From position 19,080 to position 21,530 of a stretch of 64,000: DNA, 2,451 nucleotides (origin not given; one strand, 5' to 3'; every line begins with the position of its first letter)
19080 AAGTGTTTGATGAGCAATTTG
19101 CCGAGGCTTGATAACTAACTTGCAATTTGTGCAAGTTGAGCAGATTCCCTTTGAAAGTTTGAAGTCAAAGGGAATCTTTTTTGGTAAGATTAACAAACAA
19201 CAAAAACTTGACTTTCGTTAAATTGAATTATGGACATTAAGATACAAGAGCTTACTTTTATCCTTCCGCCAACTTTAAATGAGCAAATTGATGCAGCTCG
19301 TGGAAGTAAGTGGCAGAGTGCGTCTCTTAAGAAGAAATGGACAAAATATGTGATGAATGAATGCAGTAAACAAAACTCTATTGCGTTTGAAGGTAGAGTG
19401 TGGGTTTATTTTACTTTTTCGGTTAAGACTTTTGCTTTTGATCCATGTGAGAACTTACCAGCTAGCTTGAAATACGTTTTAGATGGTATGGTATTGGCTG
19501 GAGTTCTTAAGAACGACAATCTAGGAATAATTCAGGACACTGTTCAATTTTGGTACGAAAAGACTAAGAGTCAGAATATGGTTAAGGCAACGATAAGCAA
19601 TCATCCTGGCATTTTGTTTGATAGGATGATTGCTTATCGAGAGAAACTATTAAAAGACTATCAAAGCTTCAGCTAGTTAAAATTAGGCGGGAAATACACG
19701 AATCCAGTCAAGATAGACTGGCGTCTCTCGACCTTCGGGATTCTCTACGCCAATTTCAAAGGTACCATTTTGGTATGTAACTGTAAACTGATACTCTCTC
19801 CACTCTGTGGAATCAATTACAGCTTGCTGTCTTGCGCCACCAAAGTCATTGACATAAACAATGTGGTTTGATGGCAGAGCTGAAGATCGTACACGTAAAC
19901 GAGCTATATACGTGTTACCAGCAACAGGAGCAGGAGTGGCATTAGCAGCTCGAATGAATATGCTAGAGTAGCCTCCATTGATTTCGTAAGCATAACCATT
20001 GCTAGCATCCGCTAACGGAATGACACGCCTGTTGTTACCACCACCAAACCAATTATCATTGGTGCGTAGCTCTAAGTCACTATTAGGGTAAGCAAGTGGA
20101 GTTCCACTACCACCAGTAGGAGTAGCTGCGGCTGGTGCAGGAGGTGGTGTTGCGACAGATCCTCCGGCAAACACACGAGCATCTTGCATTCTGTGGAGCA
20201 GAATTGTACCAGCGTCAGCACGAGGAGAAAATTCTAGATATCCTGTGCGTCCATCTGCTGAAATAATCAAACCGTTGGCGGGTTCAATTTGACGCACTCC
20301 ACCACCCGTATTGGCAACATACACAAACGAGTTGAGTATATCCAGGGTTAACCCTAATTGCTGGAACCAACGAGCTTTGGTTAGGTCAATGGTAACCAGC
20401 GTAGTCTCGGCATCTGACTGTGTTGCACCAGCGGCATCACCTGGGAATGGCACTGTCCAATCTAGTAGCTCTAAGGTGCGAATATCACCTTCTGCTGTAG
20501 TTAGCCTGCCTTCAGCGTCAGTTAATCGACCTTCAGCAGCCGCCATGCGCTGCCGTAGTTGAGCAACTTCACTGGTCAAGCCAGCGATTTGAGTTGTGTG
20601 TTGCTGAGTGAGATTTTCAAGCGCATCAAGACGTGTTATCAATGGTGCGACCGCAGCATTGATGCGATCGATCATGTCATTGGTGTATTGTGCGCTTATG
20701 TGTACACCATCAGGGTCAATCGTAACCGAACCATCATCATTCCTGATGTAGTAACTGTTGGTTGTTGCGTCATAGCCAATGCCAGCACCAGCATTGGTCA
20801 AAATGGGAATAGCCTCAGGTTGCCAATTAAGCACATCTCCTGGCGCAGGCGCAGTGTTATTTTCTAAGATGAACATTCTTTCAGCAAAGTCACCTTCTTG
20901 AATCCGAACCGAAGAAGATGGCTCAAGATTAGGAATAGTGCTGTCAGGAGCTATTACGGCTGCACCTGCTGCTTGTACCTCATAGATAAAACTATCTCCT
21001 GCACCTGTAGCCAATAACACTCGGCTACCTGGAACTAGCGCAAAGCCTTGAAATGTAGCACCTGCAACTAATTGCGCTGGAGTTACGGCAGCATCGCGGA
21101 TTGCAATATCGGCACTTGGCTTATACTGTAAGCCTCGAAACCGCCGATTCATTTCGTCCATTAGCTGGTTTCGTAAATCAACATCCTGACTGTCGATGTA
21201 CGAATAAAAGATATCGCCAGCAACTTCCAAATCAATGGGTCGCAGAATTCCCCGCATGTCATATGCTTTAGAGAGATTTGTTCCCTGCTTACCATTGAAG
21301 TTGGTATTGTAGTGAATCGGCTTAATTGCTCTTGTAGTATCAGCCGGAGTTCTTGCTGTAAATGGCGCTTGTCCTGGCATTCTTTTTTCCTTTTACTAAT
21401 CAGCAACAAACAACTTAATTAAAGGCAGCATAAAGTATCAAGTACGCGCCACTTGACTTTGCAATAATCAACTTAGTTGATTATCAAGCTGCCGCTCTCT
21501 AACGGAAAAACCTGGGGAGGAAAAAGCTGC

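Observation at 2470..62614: A 9-mer, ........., marks almost every intergenic spacer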

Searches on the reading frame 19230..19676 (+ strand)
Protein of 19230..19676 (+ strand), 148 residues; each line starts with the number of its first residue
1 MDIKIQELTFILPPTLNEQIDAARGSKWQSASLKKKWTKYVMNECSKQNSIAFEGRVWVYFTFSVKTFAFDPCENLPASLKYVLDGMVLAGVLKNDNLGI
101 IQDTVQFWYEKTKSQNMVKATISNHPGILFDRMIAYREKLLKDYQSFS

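Call 75: search_protein_families(library=phrogs, max_evalue=0.01, proteins=[window:19230-19676:+])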
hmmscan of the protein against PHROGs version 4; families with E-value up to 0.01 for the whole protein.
window:19230-19676:+ (148 aa): 2 families
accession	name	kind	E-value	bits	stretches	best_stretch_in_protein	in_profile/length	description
phrog_1682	-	DNA, RNA and nucleotide metabolism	2.1e-15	57.9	1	12-122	36-142/387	RusA-like Holliday junction resolvase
phrog_34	-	DNA, RNA and nucleotide metabolism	0.0015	19.2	1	7-123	74-192/259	RusA-like Holliday junction resolvase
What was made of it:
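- The RusA-like gene's start at 19230 is fixed by a PHROG match from residue 12 (call 75).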

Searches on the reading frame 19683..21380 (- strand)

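Call 6: search_protein_families(library=pfam, proteins=[window:19683-21380:-])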
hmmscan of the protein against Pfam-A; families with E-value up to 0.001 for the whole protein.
window:19683-21380:- (565 aa): 2 families
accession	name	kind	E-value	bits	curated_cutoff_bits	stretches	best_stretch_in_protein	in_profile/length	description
PF19220.6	Rod_CreS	-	0.00063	19.3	100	1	238-301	65-128/359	Crescentin, rod domain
PF23991.1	DUF7310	-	0.00072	20.4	40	0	249-304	3-57/83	Coiled-coil region of unknown function (DUF7310)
